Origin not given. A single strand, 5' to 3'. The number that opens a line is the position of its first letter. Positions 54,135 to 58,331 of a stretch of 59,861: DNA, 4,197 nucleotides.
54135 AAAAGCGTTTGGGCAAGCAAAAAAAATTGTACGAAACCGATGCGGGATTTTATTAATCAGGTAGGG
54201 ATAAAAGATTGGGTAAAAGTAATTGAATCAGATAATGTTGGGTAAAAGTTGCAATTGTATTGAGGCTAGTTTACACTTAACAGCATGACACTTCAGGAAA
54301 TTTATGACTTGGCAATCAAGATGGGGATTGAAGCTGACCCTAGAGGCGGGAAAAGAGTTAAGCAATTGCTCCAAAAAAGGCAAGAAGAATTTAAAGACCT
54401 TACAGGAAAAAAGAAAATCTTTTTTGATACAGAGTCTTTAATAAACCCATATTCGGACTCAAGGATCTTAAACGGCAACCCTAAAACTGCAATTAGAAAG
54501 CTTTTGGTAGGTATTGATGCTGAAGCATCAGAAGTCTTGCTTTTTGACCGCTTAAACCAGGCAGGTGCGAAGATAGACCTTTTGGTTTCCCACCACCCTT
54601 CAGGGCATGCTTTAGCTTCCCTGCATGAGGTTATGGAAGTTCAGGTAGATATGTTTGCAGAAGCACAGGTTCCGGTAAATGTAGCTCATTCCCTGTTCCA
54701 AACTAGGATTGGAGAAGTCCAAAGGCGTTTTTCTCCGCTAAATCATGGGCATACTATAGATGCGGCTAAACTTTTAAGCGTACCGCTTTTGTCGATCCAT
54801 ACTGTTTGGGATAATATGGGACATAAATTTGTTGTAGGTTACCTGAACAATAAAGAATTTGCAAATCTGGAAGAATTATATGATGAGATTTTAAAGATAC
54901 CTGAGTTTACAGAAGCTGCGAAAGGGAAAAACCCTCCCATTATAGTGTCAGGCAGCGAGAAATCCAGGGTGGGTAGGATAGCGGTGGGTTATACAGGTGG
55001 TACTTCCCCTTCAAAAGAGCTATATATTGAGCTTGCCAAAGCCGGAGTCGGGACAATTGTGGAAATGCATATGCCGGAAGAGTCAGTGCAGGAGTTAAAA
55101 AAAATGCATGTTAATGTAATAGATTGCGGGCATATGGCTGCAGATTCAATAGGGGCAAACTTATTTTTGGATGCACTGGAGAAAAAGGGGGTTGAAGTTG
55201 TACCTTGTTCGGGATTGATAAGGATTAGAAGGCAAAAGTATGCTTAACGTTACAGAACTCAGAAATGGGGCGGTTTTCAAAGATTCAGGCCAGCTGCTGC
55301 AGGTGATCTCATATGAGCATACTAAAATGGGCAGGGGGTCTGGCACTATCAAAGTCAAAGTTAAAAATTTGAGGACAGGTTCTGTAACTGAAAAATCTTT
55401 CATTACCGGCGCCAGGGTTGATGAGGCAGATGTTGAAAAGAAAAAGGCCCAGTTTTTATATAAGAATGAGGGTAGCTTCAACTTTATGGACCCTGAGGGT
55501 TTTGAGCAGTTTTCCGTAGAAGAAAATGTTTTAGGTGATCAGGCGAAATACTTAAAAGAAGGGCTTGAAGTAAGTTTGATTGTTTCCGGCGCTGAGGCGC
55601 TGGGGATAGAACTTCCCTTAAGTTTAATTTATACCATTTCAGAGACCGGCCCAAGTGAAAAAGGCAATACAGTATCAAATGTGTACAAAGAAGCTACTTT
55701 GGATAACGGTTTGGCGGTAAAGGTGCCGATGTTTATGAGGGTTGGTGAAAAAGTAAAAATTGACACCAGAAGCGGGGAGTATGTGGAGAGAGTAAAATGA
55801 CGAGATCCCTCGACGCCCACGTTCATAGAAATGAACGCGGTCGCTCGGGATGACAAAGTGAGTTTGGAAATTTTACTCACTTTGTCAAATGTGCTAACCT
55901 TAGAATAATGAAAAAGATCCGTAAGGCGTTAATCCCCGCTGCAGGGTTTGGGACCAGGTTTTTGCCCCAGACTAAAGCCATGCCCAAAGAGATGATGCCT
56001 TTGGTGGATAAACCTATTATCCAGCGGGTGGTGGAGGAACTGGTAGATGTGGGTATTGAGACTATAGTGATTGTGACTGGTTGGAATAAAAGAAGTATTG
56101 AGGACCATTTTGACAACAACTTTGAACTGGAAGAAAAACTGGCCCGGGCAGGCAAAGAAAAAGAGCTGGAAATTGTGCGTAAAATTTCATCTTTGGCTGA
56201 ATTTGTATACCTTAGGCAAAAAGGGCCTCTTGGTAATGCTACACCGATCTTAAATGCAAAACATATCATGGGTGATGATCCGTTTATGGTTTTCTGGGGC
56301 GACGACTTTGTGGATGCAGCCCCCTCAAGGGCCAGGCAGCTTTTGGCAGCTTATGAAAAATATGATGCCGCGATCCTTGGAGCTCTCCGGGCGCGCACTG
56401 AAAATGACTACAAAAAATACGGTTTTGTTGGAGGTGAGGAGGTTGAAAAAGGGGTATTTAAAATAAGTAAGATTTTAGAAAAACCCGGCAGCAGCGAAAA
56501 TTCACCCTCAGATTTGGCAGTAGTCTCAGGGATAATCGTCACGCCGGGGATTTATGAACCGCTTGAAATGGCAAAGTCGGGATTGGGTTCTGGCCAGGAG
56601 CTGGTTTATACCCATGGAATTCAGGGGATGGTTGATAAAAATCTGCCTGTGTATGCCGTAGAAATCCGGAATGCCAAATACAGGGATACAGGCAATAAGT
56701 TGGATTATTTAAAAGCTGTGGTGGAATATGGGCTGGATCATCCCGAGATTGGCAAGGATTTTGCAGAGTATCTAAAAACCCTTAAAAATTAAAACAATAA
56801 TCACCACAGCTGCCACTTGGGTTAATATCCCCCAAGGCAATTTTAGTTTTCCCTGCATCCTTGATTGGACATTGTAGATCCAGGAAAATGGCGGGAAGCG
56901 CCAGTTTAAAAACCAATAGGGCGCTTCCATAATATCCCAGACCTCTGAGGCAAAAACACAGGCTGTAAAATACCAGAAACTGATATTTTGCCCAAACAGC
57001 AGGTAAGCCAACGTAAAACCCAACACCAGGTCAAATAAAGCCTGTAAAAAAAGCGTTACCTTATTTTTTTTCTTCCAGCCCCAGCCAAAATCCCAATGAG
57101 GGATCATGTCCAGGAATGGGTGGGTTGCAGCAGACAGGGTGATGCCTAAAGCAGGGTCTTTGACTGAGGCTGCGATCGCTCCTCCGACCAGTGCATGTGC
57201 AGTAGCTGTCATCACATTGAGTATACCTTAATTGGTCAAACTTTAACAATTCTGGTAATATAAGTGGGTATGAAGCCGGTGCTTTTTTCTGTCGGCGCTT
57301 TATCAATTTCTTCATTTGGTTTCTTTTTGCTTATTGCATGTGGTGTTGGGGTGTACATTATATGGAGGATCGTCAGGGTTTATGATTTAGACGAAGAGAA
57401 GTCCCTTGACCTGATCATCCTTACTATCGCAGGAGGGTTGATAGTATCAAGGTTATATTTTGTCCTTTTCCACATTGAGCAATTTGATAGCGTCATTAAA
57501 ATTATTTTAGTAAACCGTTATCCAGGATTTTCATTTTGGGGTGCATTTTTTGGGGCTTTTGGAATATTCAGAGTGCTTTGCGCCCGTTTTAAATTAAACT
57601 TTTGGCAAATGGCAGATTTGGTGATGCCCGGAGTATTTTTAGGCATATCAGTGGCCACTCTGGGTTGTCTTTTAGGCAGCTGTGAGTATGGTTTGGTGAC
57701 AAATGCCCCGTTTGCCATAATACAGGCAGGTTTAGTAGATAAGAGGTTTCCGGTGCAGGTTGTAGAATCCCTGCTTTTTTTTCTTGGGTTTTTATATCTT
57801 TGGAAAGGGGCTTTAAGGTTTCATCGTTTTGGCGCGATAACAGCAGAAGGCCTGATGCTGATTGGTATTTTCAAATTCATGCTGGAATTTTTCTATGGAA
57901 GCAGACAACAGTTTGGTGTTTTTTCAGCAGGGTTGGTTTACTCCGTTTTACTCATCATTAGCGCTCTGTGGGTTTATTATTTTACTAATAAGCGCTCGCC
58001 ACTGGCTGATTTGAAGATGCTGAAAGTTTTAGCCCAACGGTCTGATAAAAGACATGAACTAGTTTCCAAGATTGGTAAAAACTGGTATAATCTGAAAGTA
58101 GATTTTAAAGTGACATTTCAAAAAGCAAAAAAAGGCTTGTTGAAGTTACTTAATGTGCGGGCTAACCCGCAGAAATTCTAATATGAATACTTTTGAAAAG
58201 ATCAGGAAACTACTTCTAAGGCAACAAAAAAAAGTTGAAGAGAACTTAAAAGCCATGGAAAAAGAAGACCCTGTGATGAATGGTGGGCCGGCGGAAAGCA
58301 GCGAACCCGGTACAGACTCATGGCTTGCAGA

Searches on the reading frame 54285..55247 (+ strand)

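Call 12: search_protein_families(library=pfam, max_evalue=0.001, proteins=[window:54285-55247:+])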
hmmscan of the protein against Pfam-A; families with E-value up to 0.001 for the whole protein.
window:54285-55247:+ (320 aa): 1 family
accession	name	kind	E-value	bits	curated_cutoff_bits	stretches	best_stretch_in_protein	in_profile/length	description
PF01784.24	DUF34_NIF3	-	1.8e-07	31.5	23.4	1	63-304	29-246/256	Duf34/NIF3 (NGG1p interacting factor 3)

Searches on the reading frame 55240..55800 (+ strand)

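Call 60: search_protein_families(library=pfam, max_evalue=0.001, proteins=[window:55240-55800:+])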
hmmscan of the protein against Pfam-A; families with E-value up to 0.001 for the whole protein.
window:55240-55800:+ (186 aa): 3 families
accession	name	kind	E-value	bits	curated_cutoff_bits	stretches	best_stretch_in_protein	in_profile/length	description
PF09285.17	Elong-fact-P_C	-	2.8e-21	75.4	25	1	132-184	4-56/56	Elongation factor P, C-terminal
PF08207.18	EFP_N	-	4.6e-17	62.2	23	1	4-58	2-56/58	Elongation factor P (EF-P) KOW-like domain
PF01132.26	EFP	-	2.8e-16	59.6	27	1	68-115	1-48/54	Elongation factor P (EF-P) OB domain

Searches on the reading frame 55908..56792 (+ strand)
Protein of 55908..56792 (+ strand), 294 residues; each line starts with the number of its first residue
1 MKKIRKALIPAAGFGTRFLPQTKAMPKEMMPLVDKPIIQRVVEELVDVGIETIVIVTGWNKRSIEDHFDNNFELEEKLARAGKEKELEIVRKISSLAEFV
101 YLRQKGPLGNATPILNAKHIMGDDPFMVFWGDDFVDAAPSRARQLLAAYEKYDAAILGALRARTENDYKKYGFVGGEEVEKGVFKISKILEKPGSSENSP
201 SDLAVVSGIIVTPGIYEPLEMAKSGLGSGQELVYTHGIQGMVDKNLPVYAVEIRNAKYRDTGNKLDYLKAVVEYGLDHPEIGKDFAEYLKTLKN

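Call 60: search_protein_families(library=pfam, max_evalue=0.001, proteins=[window:55908-56792:+])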
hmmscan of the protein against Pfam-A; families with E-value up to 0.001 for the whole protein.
window:55908-56792:+ (294 aa): 3 families
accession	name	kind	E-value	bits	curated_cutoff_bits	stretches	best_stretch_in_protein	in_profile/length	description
PF00483.29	NTP_transferase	-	2.1e-22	80.3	21.2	1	6-272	1-240/245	Nucleotidyl transferase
PF12804.13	NTP_transf_3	-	3.5e-07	31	27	1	7-66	1-53/160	MobA-like NTP transferase domain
PF01128.25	IspD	-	0.00081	19.6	27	0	7-61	3-55/221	2-C-methyl-D-erythritol 4-phosphate cytidylyltransferase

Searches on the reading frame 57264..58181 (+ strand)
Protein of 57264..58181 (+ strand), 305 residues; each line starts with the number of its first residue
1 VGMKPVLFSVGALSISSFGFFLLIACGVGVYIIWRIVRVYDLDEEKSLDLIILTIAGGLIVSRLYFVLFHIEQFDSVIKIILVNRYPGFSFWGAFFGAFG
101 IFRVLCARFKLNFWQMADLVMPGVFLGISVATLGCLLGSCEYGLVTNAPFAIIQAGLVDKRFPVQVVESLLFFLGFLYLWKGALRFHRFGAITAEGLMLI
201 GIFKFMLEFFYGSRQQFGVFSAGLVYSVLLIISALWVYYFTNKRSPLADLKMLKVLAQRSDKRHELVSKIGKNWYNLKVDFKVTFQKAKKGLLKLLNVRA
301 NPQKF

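Call 60: search_protein_families(library=pfam, max_evalue=0.001, proteins=[window:57264-58181:+])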
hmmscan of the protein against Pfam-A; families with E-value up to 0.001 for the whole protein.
window:57264-58181:+ (305 aa): 1 family
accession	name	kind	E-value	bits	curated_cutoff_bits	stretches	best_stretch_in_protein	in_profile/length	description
PF01790.23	LGT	-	2.3e-29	102.9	24.9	1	5-239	1-239/240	Prolipoprotein diacylglyceryl transferase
